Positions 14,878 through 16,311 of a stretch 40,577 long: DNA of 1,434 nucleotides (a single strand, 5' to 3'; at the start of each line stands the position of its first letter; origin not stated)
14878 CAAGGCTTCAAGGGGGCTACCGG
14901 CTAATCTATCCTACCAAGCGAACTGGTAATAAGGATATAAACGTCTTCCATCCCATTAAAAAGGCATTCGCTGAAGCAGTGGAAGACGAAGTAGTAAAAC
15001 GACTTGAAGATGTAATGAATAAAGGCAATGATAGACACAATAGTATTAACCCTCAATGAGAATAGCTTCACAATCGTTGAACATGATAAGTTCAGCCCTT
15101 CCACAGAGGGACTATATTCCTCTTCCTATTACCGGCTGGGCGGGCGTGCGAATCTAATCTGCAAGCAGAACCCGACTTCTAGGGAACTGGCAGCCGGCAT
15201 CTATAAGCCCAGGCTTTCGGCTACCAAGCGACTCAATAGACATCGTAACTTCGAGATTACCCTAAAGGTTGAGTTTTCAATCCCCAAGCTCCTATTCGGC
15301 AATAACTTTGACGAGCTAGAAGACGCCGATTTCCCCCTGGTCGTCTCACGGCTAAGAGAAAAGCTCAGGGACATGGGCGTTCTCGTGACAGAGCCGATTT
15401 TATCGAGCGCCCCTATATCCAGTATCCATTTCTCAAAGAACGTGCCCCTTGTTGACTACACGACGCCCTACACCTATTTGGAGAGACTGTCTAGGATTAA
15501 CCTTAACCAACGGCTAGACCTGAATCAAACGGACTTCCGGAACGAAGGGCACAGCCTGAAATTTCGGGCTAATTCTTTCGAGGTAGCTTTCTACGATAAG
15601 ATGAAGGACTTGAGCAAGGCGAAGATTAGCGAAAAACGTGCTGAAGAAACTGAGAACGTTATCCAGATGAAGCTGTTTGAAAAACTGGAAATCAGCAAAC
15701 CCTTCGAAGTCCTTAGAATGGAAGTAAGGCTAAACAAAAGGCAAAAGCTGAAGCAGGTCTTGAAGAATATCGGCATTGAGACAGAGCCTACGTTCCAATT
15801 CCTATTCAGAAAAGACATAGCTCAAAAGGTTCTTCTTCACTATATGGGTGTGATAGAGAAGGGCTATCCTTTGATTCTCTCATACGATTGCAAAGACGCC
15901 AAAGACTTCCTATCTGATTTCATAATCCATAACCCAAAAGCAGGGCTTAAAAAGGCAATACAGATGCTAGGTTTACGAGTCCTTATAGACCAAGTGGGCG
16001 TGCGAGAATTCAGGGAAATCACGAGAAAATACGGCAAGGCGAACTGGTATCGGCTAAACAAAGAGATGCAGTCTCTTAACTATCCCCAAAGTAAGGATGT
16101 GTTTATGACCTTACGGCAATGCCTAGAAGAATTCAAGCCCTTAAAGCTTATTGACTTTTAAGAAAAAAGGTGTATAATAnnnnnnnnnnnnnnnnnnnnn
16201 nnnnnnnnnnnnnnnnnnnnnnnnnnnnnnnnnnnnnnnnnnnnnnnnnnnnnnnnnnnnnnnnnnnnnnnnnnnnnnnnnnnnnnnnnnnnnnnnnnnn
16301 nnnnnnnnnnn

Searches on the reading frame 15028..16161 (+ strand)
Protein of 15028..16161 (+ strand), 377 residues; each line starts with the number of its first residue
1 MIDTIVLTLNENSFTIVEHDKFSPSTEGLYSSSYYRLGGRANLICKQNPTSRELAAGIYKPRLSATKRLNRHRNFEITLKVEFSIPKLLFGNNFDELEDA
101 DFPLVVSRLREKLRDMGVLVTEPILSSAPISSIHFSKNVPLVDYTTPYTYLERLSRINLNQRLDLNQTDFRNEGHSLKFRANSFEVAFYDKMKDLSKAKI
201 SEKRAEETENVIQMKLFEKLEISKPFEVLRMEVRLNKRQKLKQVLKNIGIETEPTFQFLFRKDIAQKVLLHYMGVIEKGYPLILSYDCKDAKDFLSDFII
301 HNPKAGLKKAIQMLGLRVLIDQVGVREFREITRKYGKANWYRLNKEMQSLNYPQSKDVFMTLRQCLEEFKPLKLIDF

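Call 10: search_protein_families(library=pfam, proteins=[window:15028-16161:+], max_evalue=0.01)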
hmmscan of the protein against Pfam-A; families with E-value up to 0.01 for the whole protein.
window:15028-16161:+ (377 aa): 0 families

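Call 13: search_protein_families(library=phrogs, proteins=[window:15028-16161:+], max_evalue=0.01)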
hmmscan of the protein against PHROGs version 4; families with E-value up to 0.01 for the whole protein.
window:15028-16161:+ (377 aa): 0 families

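Call 14: search_protein_families(library=ncbifam, proteins=[window:15028-16161:+], max_evalue=0.01)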
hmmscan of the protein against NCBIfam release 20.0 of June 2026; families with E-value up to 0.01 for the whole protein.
window:15028-16161:+ (377 aa): 0 families

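Call 15: search_protein_families(library=padloc, proteins=[window:15028-16161:+], max_evalue=0.01)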
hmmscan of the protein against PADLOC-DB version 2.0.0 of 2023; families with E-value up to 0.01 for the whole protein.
window:15028-16161:+ (377 aa): 0 families

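Call 18: find_homologous_proteins(query=window:15028-16158:+)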
Query window:15028-16158:+ (377 aa): 1812 proteins with E <= 0.001 among 4775 candidates; the best 120 are listed.
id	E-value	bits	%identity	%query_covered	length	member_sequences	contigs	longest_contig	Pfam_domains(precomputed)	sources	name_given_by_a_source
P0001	6.4e-246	833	100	100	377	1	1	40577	-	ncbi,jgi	-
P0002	1.7e-221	752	88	100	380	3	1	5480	-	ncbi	-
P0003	8.3e-217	737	87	100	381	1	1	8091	-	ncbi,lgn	-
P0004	8.9e-215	730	86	100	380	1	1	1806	-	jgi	-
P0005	3.4e-204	695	83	100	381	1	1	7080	-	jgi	jgi:hypothetical protein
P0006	2.7e-203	693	82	100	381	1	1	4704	-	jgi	jgi:hypothetical protein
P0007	6.9e-202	688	81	100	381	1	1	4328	-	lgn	-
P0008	1.4e-198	677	79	100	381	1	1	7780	-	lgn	-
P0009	8.2e-195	665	78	100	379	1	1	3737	-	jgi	-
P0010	9.1e-193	658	77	100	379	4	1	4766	-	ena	-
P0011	1.0e-181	622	73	100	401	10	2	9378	-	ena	-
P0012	1.4e-181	621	73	100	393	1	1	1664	-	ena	-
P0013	2.8e-181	620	74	100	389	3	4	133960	-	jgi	jgi:hypothetical protein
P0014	1.9e-179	614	73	100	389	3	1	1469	-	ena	-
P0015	2.3e-179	614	73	100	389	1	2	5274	-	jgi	jgi:hypothetical protein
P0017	7.2e-178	609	73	100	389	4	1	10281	-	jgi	jgi:hypothetical protein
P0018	2.0e-177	607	71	100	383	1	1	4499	-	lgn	-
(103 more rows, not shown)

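Call 19: find_related_loci(query=window:15028-16158:+, collection=genome_contigs, flank=6000)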
Query window:15028-16158:+ (377 aa) in genome_contigs; peptide patterns used: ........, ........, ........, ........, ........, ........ (x = any residue, [..] = any of these).
75 stretches matched a pattern; 23 encode a relative of the query (tblastn E <= 1e-3); 23 distinct loci.
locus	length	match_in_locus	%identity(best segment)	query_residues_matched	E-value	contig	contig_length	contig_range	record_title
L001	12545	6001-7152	72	1-377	0e+0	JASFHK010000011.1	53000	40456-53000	MAG: Dehalococcoidia bacterium isolate D0608M20metaG_Bin_442 D0608M20metaG_FD_scaffold_42_c1, whole genome shotgun seque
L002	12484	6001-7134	66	1-377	1e-178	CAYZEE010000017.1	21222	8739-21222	MAG TPA_asm: uncultured Gammaproteobacteria bacterium isolate SRP271791_co2_53 genome assembly, contig: NODE_554_length_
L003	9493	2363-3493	59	1-377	5e-153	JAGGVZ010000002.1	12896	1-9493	MAG: bacterium isolate AUK113 PB_MBMC_067_c_000000000045, whole genome shotgun sequence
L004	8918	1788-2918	59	1-375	1e-152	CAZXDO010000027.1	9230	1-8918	MAG TPA_asm: uncultured Candidatus Saccharibacteria bacterium isolate SRP067234_co1_334 genome assembly, contig: k99_653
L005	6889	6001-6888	73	1-295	3e-144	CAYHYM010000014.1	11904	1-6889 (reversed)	MAG TPA_asm: uncultured Gammaproteobacteria bacterium isolate ERP119705_co17_338 genome assembly, contig: NODE_7705_leng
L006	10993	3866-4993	55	1-374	5e-137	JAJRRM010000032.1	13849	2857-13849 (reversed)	MAG: Alphaproteobacteria bacterium isolate Dive100_bin3.118 k141_387850, whole genome shotgun sequence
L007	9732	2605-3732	51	1-377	2e-127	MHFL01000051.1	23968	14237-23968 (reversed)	MAG: Omnitrophica bacterium RIFCSPLOWO2_01_FULL_45_10 rifcsplowo2_01_scaffold_6278, whole genome shotgun sequence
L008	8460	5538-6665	52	1-377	2e-125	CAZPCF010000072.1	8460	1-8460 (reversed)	MAG TPA_asm: uncultured bacterium isolate SRP178699_co1_136 genome assembly, contig: NODE_11873_length_8460_cov_10.03426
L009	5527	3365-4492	50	1-377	2e-125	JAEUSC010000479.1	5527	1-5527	MAG: Candidatus Omnitrophota bacterium isolate new MAG-293 k141_4418043, whole genome shotgun sequence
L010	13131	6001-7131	49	1-377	6e-120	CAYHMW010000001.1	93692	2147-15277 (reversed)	MAG TPA_asm: uncultured Gammaproteobacteria bacterium isolate ERP119705_co13_486 genome assembly, contig: NODE_270_lengt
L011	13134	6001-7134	47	1-377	9e-114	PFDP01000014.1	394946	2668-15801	MAG: Candidatus Peregrinibacteria bacterium CG10_big_fil_rev_8_21_14_0_10_36_19 CG10_8_21_14_0.10_scaffold_25_c, whole g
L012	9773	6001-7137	47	1-377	2e-109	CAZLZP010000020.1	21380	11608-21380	MAG TPA_asm: uncultured Rickettsiales bacterium isolate SRP286056_co1_193 genome assembly, contig: NODE_2892_length_2138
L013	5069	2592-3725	45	1-377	2e-109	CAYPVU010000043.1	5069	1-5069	MAG TPA_asm: uncultured Candidatus Saccharibacteria bacterium isolate binchicken_co23_219 genome assembly, contig: k141_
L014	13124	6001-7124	50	1-377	1e-108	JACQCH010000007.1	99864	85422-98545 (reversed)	MAG: Candidatus Omnitrophota bacterium isolate NC_groundwater_963_Pr1_S-0.2um_59_43 Montesol18-Sp2_coassembly_scaffold_7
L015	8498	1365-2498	63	1-377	4e-164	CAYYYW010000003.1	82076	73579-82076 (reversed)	MAG TPA_asm: uncultured Gammaproteobacteria bacterium isolate SRP178699_co1_35 genome assembly, contig: NODE_200_length_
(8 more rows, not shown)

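Call 21: find_related_loci(query=window:15028-16158:+, collection=metagenome_contigs, flank=6000)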
Query window:15028-16158:+ (377 aa) in metagenome_contigs; peptide patterns used: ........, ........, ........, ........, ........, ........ (x = any residue, [..] = any of these).
158 stretches matched a pattern; 97 encode a relative of the query (tblastn E <= 1e-3); the best 80 are kept; 80 distinct loci.
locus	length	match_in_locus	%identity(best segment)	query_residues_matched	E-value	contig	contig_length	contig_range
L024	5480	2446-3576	88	1-377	0e+0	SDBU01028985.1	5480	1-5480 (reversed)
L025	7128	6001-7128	88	1-376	0e+0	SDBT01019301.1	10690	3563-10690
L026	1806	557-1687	86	1-377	0e+0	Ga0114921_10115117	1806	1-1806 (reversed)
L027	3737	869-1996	78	1-377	0e+0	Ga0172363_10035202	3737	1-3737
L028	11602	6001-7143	74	1-377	0e+0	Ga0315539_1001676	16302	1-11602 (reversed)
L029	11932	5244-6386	73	1-377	0e+0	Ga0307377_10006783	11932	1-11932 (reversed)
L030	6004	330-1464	80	1-377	0e+0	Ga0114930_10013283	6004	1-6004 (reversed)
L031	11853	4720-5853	69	1-377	0e+0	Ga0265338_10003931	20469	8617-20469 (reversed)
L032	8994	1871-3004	69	1-377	0e+0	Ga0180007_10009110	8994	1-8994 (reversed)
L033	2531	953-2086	65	1-377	0e+0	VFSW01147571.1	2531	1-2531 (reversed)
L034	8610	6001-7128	66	1-377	1e-173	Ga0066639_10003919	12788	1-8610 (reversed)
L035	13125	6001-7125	67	1-377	4e-173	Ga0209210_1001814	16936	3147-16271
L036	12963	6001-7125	67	1-377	4e-173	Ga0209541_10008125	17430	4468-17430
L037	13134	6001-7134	65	1-377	2e-171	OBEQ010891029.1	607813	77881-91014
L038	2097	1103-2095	68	1-330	8e-168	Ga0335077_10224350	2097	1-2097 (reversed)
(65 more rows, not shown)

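Call 41: find_encoding_contigs(protein=P0003, flank=4000, max_places=4)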
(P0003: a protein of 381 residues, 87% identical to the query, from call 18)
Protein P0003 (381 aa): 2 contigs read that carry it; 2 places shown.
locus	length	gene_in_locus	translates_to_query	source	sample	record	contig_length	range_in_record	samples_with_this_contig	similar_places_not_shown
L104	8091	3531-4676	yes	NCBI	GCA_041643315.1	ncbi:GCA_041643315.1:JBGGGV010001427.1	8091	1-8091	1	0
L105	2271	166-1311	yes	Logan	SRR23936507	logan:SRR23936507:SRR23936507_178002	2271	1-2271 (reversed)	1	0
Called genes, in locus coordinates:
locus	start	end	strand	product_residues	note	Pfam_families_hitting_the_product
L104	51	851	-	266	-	-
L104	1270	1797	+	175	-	-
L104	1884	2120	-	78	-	PF02463:SMC_N, PF13175:AAA_15, PF13555:AAA_29 (weak), PF13476:AAA_23, PF13304:AAA_21 (weak)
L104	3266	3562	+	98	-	PF04026:SpoVG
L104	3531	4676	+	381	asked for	-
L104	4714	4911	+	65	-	PF13384:HTH_23 (faint), PF12728:HTH_17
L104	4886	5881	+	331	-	PF01555:N6_N4_Mtase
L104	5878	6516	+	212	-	PF15514:ThaI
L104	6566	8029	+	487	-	PF00239:Resolvase, PF07508:Recombinase, PF13408:Zn_ribbon_recom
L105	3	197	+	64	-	?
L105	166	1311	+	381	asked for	-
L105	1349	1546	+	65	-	PF13384:HTH_23 (faint), PF12728:HTH_17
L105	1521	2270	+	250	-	?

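Call 42: find_encoding_contigs(protein=P0005, flank=4000, max_places=4)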
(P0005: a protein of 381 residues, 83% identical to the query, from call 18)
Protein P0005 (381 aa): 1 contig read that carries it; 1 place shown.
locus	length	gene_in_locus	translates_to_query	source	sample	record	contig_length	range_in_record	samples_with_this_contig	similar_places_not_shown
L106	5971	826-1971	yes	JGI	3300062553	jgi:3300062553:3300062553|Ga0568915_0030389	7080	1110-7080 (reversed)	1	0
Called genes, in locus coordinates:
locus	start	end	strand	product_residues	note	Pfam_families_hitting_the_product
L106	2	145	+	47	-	?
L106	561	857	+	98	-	PF04026:SpoVG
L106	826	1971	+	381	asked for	-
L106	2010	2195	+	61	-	PF13384:HTH_23 (weak), PF12728:HTH_17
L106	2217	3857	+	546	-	PF01555:N6_N4_Mtase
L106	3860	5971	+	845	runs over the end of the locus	PF04851:ResIII, PF00270:DEAD (faint)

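Call 43: find_encoding_contigs(protein=P0008, flank=4000, max_places=4)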
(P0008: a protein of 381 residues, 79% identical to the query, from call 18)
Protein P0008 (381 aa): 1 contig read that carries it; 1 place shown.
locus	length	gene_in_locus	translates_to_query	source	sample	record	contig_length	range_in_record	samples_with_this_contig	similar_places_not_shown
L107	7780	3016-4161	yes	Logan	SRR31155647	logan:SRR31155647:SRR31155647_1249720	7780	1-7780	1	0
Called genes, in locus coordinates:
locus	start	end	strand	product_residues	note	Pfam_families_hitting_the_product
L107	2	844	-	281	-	?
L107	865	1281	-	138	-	-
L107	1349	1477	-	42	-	-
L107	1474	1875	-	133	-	-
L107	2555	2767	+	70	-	-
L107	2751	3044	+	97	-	PF04026:SpoVG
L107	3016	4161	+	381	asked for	-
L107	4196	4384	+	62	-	PF13384:HTH_23 (weak), PF12728:HTH_17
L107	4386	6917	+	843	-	PF13588:HSDR_N_2, PF02384:N6_Mtase, PF07669:Eco57I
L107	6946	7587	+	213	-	-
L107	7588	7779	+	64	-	?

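Call 55: search_solved_structures(query=A6, max_evalue=1)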
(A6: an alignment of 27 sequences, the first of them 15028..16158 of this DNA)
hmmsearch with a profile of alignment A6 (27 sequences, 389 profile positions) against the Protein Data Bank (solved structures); distinct sequences matched with E-value up to 1: 2.
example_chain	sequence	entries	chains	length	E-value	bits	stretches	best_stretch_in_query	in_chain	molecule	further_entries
5ewu_A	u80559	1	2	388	0.15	14.1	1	243-369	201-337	Magnesium-chelatase subunit ChlH, chloroplastic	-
2q7z_A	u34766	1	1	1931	0.43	12.6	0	12-47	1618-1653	Complement receptor type 1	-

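Call 56: find_related_loci(query=window:15028-16158:+, collection=viral_contigs, flank=5000)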
Query window:15028-16158:+ (377 aa) in viral_contigs; peptide patterns used: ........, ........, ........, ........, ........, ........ (x = any residue, [..] = any of these).
11 stretches matched a pattern, but none encodes a relative of the query by tblastn (E <= 1e-3).

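Call 57: find_encoding_contigs(protein=P0006, flank=3000, max_places=3)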
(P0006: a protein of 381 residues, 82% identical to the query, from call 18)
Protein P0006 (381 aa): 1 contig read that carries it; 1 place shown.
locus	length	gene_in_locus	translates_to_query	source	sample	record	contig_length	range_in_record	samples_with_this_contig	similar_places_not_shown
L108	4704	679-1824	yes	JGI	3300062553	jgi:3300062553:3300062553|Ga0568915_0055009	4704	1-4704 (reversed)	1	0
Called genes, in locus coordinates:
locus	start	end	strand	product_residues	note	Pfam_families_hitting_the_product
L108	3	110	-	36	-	?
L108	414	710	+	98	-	PF04026:SpoVG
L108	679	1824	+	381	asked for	-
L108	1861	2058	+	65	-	PF13384:HTH_23 (faint), PF12728:HTH_17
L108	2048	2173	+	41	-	-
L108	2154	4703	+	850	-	?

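Call 58: find_encoding_contigs(protein=P0007, flank=3000, max_places=3)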
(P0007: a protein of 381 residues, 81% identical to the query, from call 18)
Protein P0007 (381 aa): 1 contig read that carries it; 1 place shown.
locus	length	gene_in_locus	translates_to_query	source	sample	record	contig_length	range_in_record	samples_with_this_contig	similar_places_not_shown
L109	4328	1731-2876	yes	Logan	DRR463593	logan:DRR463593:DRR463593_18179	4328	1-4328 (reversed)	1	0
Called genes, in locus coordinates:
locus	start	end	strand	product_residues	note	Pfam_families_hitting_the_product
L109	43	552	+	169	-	-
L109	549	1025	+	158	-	PF15891:Nuc_deoxyri_tr2, PF05014:Nuc_deoxyrib_tr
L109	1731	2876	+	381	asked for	-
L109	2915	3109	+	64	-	PF13384:HTH_23 (weak), PF12728:HTH_17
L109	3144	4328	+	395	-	?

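Call 59: find_encoding_contigs(protein=P0010, flank=3000, max_places=3)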
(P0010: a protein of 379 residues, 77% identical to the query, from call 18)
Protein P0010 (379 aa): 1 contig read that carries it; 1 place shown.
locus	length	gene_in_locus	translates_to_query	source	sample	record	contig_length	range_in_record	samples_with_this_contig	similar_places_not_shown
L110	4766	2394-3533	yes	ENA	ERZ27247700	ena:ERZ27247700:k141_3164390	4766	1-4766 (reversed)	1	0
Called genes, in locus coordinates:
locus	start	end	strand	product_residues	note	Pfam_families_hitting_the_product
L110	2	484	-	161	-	?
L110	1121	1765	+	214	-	-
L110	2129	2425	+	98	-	PF04026:SpoVG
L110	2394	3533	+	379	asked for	-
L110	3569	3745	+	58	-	PF12728:HTH_17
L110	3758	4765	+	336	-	?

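Call 61: predict_structure(alignment_id=A6)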
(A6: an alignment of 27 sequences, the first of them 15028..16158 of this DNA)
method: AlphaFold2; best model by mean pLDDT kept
length: 377 residues; sequences in the alignment: 27
mean_pLDDT: 81.4   pTM: 0.83
mean pLDDT of the five models: 81.4, 79.5, 78.5, 78.3, 75.1
residues with pLDDT >= 90: 143; 70-90: 161; 50-70: 51; < 50: 22
segments of 3 or more residues with pLDDT < 50: 161-173, 199-207
pLDDT, mean of each block of 10 residues (from residue 1): 93 95 89 56 83 76 89 86 92 89 96 96 95 93 83 77 39 63 80 63 47 56 70 90 91 91 95 88 82 89 88 90 81 74 84 69 93 80
secondary structure, 60 per line:
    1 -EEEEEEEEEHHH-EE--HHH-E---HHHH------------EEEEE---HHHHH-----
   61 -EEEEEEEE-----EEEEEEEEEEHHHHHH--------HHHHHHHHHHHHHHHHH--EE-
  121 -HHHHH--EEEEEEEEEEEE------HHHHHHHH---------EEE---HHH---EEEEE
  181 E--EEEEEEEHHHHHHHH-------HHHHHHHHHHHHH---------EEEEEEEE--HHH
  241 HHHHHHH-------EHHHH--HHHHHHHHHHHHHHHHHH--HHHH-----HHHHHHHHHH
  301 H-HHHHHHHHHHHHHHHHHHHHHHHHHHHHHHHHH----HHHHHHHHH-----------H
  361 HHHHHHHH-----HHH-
elements in order: E2-10 H27-30 E43-47 H51-55 E62-69 E75-84 H85-90 H99-115 H122-126 E129-140 H147-154 E164-166 E176-181 E184-190 H191-198 H206-218 E228-235 H238-247 H256-259 H262-279 H282-285 H291-301 H303-335 H340-348 H360-368

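Call 64: fold_search(model_id=the predicted structure, library=pdb)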
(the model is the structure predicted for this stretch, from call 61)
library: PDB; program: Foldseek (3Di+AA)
matches with E <= 10: 252; with E <= 0.001: 0
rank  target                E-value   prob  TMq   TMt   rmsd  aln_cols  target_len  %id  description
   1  2ab5_B                6.1e-02  0.07  0.11  0.14  17.9       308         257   10  bI3 LAGLIDADG Maturase (released 2005-08-30)
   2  6pps_B                1.2e-01  0.06  0.11  0.15  26.0       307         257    8  A blue light illuminated LOV-PAS construct from the LOV-HK sensory protein from Brucella abortus (construct 15-273) (released 2020-07-15)
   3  8js5_G                1.2e-01  0.06  0.12  0.15  23.0       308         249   11  Dimeric PAS domains of oxygen sensor FixL with ferric unliganded heme (released 2024-06-26)
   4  4r1d_B                1.5e-01  0.04  0.10  0.12  18.9       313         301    7  The crystal structure of Tle4-Tli4 complex (released 2014-12-17)
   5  2qkp_A                1.8e-01  0.23  0.13  0.26   8.0       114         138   10  Crystal structure of C-terminal domain of SMU_1151c from Streptococcus mutans (released 2007-07-24)
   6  4q6u_B                2.6e-01  0.03  0.09  0.10  18.8       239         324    7  Crystal structure of a putative uncharacterized protein from Mycobacterium tuberculosis (released 2014-06-18)
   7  4it4_E                2.9e-01  0.09  0.09  0.14  12.5       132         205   16  Crystal structure of residues 1-211 of CG17282 (released 2013-08-14)
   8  2qkp_B                4.1e-01  0.16  0.13  0.26   8.5       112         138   11  Crystal structure of C-terminal domain of SMU_1151c from Streptococcus mutans (released 2007-07-24)
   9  6pps_D                4.1e-01  0.03  0.09  0.11  26.7       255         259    9  A blue light illuminated LOV-PAS construct from the LOV-HK sensory protein from Brucella abortus (construct 15-273) (released 2020-07-15)
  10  2jmu_MODEL_1_A        4.3e-01  0.02  0.08  0.13  20.9       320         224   10  NMR structure of the mouse thiamine triphosphatase (released 2006-12-19)
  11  9q72                  5.1e-01  0.12  0.12  0.19  11.0       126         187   13  Trypanosoma brucei EIF4E5 translation initiation factor in complex with cap-4 (released 2025-11-26)
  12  9o5d_E                6.1e-01  0.04  0.14  0.08  19.6       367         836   11  The KICSTOR-GATOR1-SAMTOR complex (released 2026-01-21)
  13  6pps_A                6.1e-01  0.03  0.10  0.12  24.2       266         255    8  A blue light illuminated LOV-PAS construct from the LOV-HK sensory protein from Brucella abortus (construct 15-273) (released 2020-07-15)
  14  2qkp_D                6.4e-01  0.13  0.13  0.26   8.0       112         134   10  Crystal structure of C-terminal domain of SMU_1151c from Streptococcus mutans (released 2007-07-24)
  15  8ck4_A                6.8e-01  0.12  0.12  0.27   6.9       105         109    7  STRUCTURE OF HIF2A-ARNT HETERODIMER IN COMPLEX WITH (4S)-1-(3,5-difluorophenyl)-5,5-difluoro-3-methanesulfonyl-4,5,6,7 (released 2023-07-19)
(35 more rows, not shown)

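Call 65: find_encoding_contigs(protein=P0011, flank=3000, max_places=4)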
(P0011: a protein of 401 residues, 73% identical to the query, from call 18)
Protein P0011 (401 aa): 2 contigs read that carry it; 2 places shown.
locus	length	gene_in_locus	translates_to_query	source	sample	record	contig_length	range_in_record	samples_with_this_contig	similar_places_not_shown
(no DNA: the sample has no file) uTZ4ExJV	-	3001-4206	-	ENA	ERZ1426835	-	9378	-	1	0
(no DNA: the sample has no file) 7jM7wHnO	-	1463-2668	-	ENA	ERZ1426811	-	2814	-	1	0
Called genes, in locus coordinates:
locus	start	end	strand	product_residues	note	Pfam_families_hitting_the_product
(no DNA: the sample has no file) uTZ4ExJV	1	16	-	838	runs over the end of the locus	PF10544:T5orf172, PF13455:MUG113 (weak), PF04851:ResIII (faint)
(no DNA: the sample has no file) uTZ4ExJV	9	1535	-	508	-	PF07669:Eco57I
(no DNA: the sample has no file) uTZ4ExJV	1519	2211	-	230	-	PF20473:MmeI_Mtase (weak)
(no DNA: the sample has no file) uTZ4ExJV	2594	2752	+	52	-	-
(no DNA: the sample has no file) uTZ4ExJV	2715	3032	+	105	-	PF04026:SpoVG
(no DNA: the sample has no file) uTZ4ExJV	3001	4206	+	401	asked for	-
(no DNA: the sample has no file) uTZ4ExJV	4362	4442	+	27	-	?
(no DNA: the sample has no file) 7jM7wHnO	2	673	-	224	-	?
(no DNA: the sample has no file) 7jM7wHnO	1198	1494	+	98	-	PF04026:SpoVG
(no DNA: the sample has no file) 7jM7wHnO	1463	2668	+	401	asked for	-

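Call 66: find_encoding_contigs(protein=P0013, flank=3000, max_places=4)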
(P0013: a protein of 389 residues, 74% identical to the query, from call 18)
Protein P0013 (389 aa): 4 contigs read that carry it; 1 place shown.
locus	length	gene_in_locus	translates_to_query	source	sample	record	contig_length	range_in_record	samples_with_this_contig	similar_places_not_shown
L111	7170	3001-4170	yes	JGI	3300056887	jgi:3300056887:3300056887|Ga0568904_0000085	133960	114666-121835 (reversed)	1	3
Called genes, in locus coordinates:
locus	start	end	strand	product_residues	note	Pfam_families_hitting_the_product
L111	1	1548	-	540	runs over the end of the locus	PF10017:Methyltransf_33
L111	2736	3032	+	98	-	PF04026:SpoVG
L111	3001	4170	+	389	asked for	-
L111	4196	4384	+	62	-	PF12728:HTH_17, PF13384:HTH_23 (weak)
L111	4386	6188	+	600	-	PF13588:HSDR_N_2, PF02384:N6_Mtase, PF01170:UPF0020, PF20473:MmeI_Mtase (weak), PF07669:Eco57I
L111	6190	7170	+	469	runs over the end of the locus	PF01420:Methylase_S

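Call 67: find_encoding_contigs(protein=P0017, flank=3000, max_places=4)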
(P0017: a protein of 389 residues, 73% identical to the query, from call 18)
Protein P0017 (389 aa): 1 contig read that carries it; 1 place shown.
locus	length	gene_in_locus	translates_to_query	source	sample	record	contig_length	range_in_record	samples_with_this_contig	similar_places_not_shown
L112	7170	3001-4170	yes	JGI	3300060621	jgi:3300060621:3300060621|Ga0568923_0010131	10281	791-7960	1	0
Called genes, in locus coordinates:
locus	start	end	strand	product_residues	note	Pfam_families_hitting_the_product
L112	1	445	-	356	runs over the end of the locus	PF03462:PCRF, PF00472:RF-1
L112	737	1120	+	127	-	-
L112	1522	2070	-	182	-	-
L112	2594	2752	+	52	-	-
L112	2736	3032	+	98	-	PF04026:SpoVG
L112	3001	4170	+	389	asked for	-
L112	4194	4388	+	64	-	PF13384:HTH_23 (weak), PF12728:HTH_17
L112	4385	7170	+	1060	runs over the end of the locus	PF02384:N6_Mtase, PF20473:MmeI_Mtase (weak), PF07669:Eco57I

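Call 68: find_encoding_contigs(protein=P0018, flank=3000, max_places=4)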
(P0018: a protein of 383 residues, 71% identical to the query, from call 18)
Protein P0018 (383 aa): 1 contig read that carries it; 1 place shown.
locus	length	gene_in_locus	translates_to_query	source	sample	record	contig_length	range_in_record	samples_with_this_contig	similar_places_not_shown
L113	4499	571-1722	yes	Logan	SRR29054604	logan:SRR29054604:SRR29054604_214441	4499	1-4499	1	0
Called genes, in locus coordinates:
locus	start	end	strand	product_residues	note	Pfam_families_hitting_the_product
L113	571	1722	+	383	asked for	-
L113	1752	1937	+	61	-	PF13384:HTH_23 (weak), PF12728:HTH_17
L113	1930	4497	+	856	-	?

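Call 71: search_protein_families(library=pfam, alignment_id=A6, max_evalue=1)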
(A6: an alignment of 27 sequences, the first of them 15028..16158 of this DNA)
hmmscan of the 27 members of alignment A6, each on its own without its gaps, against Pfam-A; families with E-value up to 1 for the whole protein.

A. member 1, window:15028-16158:+ (377 aa): 0 families

B. families by the number of members that match (of 27 scanned): 10 families
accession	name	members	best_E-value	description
PF00428.24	Ribosomal_60s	2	0.16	60s Acidic ribosomal protein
PF15328.11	GCOM2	1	0.03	Putative GRINL1B complex locus protein 2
PF22439.1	TAdV_Fibre-like_head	1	0.11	Turkey Adenovirus 3 Fibre protein-like, head domain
PF04614.17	Pex19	1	0.11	Pex19 protein family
PF15142.11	INCA1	1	0.12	INCA1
PF08721.17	Tn7_Tnp_TnsA_C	1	0.13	TnsA endonuclease C terminal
PF10109.15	Phage_TAC_7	1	0.13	Phage tail assembly chaperone proteins, E, or 41 or 14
PF02786.22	CPSase_L_D2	1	0.14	Carbamoyl-phosphate synthase L chain, ATP binding domain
PF11661.13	DUF2986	1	0.15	Protein of unknown function (DUF2986)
PF24539.1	DUF7600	1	0.23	Domain of unknown function (DUF7600)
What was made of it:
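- Tried and rejected: p377 as Rep: Pfam, PHROGs, NCBIfam, PADLOC and PDB sequence searches and the listed PDB fold matches are all negative (calls 10, 13-15, 55, 64, 71).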
